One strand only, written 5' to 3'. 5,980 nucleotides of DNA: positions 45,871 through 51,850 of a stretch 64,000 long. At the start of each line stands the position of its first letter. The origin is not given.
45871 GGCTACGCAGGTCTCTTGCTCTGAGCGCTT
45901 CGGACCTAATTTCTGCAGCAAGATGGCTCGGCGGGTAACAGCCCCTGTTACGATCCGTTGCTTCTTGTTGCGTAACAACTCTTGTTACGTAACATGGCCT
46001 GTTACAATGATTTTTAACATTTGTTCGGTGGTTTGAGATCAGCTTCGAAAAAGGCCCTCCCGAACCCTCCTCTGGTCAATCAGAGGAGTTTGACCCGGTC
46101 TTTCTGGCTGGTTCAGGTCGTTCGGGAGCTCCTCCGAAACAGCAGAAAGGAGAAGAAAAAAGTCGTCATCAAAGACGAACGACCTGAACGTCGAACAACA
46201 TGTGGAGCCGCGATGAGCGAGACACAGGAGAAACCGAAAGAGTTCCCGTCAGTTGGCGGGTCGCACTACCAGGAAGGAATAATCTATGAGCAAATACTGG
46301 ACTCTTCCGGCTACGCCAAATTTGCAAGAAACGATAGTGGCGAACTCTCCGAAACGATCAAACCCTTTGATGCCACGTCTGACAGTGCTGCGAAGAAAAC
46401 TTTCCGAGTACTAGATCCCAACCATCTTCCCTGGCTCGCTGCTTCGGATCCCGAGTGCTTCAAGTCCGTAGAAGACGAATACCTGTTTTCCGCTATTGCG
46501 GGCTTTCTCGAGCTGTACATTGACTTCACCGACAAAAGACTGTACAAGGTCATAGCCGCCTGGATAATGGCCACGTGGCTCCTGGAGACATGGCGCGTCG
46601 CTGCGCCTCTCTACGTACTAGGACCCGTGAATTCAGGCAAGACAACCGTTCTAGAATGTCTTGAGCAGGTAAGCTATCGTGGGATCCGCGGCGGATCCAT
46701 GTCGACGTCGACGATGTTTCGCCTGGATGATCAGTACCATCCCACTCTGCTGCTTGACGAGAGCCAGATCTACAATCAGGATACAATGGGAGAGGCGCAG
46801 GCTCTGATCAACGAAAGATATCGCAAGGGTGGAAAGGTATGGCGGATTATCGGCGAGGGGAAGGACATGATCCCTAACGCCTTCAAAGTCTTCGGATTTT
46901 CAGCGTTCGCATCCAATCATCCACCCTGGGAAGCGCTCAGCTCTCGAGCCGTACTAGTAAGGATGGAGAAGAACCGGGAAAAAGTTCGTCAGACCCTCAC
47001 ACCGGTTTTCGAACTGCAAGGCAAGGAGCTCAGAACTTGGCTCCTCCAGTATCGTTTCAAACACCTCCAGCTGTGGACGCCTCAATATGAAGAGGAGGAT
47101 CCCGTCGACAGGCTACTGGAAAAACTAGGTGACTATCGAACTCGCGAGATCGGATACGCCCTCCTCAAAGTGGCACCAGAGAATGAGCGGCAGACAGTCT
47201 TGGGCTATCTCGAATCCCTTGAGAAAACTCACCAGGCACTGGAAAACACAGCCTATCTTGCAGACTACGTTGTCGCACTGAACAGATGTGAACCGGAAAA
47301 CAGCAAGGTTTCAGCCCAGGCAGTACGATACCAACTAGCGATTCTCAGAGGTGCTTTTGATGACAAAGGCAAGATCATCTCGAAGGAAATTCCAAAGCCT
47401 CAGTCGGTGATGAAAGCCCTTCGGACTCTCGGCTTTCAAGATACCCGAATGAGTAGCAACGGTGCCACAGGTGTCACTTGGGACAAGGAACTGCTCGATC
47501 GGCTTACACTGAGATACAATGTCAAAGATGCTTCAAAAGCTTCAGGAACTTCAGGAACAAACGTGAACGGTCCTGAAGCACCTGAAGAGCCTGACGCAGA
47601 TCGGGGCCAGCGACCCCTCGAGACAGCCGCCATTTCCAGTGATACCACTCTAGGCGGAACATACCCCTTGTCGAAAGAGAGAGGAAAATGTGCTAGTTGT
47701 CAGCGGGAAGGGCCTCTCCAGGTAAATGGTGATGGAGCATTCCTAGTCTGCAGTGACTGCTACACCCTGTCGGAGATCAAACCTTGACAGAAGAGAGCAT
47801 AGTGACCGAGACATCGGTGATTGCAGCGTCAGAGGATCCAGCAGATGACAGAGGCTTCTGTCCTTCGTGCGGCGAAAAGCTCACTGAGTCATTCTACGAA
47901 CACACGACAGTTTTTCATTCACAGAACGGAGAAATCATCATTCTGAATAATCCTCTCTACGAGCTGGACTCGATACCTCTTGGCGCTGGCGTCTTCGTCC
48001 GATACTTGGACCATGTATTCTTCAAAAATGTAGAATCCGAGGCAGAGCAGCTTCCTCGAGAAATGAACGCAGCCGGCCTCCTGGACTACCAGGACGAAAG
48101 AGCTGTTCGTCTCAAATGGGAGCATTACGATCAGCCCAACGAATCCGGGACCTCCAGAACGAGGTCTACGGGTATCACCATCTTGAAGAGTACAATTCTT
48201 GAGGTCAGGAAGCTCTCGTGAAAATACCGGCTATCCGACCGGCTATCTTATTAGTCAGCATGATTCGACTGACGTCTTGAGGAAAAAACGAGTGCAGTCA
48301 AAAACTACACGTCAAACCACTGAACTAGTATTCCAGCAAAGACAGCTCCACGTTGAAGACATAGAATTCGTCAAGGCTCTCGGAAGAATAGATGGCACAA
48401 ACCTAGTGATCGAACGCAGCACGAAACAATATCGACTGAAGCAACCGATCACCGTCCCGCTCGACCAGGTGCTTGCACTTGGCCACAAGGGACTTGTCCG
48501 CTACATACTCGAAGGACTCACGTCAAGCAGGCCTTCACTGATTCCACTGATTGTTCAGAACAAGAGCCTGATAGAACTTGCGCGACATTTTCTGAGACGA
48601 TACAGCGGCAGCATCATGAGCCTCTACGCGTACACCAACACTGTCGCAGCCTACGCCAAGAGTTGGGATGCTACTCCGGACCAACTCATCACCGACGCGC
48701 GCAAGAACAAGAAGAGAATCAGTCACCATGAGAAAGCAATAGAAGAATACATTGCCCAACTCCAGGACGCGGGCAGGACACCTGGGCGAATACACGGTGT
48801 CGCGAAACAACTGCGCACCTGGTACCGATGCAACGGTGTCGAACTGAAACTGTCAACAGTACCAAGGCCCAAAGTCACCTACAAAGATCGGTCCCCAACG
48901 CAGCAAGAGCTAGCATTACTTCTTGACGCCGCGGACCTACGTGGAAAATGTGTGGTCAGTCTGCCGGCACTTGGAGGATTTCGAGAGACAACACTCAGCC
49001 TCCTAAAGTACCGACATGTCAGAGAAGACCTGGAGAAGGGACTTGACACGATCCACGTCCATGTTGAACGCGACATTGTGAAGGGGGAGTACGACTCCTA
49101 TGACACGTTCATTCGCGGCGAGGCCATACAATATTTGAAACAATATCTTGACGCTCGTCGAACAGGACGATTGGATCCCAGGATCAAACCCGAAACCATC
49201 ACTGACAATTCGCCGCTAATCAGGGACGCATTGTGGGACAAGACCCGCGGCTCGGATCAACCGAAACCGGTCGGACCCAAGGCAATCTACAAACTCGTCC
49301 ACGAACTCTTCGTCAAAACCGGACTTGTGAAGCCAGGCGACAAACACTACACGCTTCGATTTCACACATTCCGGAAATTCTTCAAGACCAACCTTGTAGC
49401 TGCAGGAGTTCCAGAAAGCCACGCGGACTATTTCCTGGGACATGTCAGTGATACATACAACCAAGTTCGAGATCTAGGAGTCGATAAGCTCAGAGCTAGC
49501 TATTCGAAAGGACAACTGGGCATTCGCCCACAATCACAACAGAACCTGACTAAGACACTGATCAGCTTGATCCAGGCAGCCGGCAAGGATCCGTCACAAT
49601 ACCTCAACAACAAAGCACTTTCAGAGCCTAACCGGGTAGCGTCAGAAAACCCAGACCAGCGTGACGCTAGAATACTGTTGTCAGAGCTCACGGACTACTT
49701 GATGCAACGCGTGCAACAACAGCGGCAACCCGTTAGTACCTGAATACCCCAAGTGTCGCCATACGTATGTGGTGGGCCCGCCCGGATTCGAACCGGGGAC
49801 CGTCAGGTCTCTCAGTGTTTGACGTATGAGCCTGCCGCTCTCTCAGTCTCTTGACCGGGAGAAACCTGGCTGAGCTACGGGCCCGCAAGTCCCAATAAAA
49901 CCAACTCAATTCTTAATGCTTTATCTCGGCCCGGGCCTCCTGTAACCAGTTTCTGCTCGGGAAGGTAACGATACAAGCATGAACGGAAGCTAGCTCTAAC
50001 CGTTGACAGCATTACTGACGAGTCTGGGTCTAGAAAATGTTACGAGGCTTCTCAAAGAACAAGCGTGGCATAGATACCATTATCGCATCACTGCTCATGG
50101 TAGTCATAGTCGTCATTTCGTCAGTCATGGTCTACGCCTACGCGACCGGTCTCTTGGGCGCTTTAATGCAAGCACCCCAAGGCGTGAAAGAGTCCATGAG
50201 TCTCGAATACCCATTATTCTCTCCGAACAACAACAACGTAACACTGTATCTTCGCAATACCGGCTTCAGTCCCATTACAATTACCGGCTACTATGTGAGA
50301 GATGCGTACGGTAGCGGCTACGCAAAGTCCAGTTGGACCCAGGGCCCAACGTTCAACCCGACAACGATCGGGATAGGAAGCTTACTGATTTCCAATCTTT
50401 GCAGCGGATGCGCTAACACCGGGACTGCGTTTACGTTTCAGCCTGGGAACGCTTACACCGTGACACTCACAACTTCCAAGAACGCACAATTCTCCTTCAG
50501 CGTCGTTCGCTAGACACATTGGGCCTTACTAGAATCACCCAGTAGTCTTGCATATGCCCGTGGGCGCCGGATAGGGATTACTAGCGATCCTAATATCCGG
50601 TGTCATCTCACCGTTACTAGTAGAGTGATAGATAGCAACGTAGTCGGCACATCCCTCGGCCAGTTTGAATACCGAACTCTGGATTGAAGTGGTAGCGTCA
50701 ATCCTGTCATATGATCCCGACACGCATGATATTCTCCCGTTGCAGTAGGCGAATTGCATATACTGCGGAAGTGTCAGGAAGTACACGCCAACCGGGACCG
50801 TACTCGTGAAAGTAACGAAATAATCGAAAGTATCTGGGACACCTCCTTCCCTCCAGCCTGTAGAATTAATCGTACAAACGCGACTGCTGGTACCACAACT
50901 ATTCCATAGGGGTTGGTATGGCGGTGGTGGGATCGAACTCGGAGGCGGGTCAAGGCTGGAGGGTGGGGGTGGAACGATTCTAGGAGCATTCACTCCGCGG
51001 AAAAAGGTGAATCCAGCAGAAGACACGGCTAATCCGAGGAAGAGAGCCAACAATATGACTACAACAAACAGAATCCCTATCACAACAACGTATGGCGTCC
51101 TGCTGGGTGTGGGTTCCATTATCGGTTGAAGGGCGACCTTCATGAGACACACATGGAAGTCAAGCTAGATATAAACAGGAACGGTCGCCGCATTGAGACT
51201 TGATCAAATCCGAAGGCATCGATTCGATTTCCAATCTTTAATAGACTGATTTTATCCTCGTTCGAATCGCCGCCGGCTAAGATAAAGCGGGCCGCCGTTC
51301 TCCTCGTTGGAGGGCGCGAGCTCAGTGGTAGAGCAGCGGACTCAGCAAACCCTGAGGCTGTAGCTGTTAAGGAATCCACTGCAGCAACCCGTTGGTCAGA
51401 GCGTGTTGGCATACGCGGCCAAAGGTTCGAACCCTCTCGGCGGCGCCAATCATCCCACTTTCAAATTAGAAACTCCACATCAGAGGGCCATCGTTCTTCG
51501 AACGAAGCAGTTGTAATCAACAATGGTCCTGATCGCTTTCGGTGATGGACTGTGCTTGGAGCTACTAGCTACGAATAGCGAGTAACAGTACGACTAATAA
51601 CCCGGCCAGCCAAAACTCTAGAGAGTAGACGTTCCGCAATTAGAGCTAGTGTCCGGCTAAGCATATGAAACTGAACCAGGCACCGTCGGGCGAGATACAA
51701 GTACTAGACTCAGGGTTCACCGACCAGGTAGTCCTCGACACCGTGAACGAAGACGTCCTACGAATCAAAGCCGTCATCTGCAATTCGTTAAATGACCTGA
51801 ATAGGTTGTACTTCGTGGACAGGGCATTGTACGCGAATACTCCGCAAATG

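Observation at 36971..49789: ~12.8-kb integrated element in a tRNA gene (candidate thaumarchaeal provirus or integrative element)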

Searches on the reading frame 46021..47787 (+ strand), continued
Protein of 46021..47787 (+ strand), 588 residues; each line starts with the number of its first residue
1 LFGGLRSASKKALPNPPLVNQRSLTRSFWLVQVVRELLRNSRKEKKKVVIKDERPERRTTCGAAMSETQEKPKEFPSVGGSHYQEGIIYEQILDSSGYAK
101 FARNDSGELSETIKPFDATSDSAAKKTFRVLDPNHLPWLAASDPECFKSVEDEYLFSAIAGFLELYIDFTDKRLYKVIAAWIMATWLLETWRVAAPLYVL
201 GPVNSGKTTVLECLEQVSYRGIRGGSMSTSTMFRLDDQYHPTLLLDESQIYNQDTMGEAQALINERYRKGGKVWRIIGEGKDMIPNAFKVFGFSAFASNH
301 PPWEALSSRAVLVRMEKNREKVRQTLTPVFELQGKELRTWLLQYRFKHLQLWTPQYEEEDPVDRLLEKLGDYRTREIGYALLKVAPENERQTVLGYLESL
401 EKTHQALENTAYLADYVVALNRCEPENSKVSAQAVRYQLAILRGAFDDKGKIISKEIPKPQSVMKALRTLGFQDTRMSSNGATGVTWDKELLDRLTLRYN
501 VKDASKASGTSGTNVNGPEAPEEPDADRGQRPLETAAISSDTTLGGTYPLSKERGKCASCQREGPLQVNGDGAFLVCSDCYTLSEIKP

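Call 102: get_annotated_region(hit=H2, flank=14000)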
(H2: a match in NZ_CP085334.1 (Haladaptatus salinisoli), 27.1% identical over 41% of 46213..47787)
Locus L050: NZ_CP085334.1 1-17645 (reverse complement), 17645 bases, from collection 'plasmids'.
description: Haladaptatus salinisoli strain PSR8 plasmid unnamed7, complete sequence
organism: Haladaptatus salinisoli (NCBI taxid 2884876)
taxonomy: Archaea; Euryarchaeota; Halobacteria; Halobacteriales; Haladaptataceae; Haladaptatus; Haladaptatus salinisoli
host: -; source: cell culture,saline soil; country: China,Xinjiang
typing (MOB-suite, as given by PLSDB): non-mobilizable
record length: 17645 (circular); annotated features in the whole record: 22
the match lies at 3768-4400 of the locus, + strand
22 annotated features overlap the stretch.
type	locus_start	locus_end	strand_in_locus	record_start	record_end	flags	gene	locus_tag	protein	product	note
CDS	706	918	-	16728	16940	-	-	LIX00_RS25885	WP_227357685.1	hypothetical protein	-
CDS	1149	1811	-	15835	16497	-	-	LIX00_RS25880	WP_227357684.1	hypothetical protein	-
CDS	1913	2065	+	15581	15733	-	-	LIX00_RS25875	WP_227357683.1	hypothetical protein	-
CDS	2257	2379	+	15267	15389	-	-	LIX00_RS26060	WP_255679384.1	hypothetical protein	-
CDS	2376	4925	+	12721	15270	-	-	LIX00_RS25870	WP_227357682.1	hypothetical protein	-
CDS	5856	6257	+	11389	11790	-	-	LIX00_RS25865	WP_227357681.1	hypothetical protein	-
CDS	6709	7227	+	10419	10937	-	-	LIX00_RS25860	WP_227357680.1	hypothetical protein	-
CDS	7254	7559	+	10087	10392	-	-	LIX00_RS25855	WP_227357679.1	hypothetical protein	-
CDS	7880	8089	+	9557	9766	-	-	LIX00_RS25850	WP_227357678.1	hypothetical protein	-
CDS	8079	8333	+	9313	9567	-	-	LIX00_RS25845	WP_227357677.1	hypothetical protein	-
CDS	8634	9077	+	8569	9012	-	-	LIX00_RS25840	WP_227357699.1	hypothetical protein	-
CDS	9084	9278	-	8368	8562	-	-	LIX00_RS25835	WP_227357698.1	hypothetical protein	-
CDS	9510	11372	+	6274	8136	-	-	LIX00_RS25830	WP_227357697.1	right-handed parallel beta-helix repeat-containing protein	-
CDS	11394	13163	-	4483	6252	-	-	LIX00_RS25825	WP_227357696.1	hypothetical protein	-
CDS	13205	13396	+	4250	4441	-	-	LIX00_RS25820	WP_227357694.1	hypothetical protein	-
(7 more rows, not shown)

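Call 105: search_protein_families(library=phrogs, alignment_id=A6, max_evalue=0.001)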
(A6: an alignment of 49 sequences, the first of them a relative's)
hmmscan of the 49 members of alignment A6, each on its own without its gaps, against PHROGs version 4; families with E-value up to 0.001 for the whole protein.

A. member 1, L006:472-1017:- (181 aa): 0 families

B. families by the number of members that match (of 49 scanned): 8 families
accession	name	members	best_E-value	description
phrog_5176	-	1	2e-13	-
phrog_1271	-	1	1.4e-11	HNH endonuclease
phrog_2308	-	1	4.9e-06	-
phrog_1333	-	1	2.5e-05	-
phrog_517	-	1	3.1e-05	HTH DNA binding protein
phrog_13750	-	1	3.3e-05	-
phrog_16925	-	1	3.7e-05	-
phrog_2862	-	1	0.00022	-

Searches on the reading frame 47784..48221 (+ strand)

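Call 8: search_protein_families(library=pfam, max_evalue=0.1, proteins=[window:47784-48221:+])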
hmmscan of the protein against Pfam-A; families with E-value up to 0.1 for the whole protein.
window:47784-48221:+ (145 aa): 1 family
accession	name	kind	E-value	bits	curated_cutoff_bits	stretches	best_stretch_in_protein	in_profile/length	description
PF13240.11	Zn_Ribbon_1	-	0.092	13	25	0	25-33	1-9/23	zinc-ribbon domain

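Call 12: search_protein_families(library=phrogs, max_evalue=0.01, proteins=[window:47784-48221:+])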
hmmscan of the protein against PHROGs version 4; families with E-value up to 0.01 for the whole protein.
window:47784-48221:+ (145 aa): 0 families

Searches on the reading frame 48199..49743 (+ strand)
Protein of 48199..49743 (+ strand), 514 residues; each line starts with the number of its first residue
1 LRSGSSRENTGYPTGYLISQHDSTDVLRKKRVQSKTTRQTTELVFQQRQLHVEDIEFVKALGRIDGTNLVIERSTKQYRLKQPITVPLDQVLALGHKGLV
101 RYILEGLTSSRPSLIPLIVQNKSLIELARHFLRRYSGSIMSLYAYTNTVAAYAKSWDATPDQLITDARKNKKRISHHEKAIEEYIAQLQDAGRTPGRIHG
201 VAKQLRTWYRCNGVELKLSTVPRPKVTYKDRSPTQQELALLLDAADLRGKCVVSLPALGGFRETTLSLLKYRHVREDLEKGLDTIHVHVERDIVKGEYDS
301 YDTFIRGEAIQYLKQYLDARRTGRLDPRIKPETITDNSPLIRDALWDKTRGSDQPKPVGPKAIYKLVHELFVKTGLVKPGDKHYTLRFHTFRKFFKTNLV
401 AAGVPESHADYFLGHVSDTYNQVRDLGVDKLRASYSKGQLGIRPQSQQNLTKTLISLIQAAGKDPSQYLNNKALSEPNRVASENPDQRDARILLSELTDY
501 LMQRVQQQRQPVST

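Call 8: search_protein_families(library=pfam, max_evalue=0.1, proteins=[window:48199-49743:+])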
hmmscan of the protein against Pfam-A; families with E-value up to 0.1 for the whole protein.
window:48199-49743:+ (514 aa): 2 families
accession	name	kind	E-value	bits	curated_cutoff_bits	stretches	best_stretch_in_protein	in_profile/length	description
PF00589.27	Phage_integrase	-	3.9e-06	27.2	27.1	1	236-418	6-159/172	Phage integrase family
PF16795.10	Phage_integr_3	-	0.016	15.5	27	0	382-418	100-137/161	Archaeal phage integrase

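Call 11: find_encoding_contigs(protein=window:48199-49743:+, flank=10000, max_places=6)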
Protein window:48199-49743:+ (514 aa): 1 contig read that carries it; 1 place shown.
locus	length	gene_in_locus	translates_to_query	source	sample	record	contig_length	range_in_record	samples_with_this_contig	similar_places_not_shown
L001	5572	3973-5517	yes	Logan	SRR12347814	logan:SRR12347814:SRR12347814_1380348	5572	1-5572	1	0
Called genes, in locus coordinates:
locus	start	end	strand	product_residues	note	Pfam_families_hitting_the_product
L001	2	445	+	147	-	?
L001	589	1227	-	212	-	-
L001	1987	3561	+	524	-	-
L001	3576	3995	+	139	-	-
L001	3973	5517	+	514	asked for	PF00589:Phage_integrase (weak)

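Call 12: search_protein_families(library=phrogs, max_evalue=0.01, proteins=[window:48199-49743:+])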
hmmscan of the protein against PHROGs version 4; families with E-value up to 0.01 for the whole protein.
window:48199-49743:+ (514 aa): 3 families
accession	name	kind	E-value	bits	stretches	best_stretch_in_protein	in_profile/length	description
phrog_1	-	integration and excision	1.8e-10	41.7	1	148-492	186-498/611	integrase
phrog_216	-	integration and excision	2.9e-05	24.3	1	227-418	54-215/301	integrase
phrog_23271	-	unknown function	0.0018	19.2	1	386-425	9-52/67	-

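Call 79: search_solved_structures(query=window:48199-49743:+, max_evalue=0.01, show_alignments=1)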
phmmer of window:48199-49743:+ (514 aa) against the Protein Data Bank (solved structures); distinct sequences matched with E-value up to 0.01: 0.

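Call 101: search_dna_similar(query=window:48199-49743:+, collection=phages, mode=protein, max_evalue=0.001, max_rows=10)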
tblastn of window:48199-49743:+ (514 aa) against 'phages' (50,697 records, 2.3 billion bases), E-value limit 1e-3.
No match.

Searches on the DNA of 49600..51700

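Call 99: search_rna_families(source=window, start=49600, end=51700, threshold=evalue, max_evalue=1, show_alignments=2)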
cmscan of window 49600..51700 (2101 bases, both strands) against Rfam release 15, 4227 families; matches with E-value up to 1: 0.
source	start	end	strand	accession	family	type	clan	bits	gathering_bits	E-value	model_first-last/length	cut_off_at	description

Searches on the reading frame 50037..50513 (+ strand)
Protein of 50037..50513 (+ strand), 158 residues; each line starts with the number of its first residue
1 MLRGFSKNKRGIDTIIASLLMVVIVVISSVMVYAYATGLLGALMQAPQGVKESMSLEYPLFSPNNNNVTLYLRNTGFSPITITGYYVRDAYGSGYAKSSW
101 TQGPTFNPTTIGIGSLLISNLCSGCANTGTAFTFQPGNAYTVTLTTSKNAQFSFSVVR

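Call 10: search_protein_families(library=pfam, max_evalue=0.1, proteins=[window:50037-50513:+])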
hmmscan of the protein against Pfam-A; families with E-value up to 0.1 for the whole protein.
window:50037-50513:+ (158 aa): 2 families
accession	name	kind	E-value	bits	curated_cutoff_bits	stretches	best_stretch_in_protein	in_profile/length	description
PF07790.16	Pilin_N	-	0.025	15.9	25.2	1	11-48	2-39/78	Archaeal Type IV pilin, N-terminal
PF00932.25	LTD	-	0.037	14.8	34.3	1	65-145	20-70/109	Lamin Tail Domain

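Call 16: find_encoding_contigs(protein=window:50037-50513:+, flank=10000, max_places=10)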
Protein window:50037-50513:+ (158 aa): 1 contig read that carries it; 1 place shown.
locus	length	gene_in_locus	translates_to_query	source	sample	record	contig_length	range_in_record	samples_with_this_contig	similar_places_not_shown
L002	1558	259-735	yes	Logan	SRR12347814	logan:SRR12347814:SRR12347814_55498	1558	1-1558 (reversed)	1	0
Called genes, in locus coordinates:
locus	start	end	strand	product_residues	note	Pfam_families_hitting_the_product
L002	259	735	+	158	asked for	-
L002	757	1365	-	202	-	-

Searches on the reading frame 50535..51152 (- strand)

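Call 10: search_protein_families(library=pfam, max_evalue=0.1, proteins=[window:50535-51152:-])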
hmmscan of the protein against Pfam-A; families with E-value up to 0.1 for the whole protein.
window:50535-51152:- (205 aa): 1 family
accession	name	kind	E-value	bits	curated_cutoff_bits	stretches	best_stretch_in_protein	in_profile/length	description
PF08999.15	SP_C-Propep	-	0.096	12.9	25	0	21-45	41-65/96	Surfactant protein C, N terminal propeptide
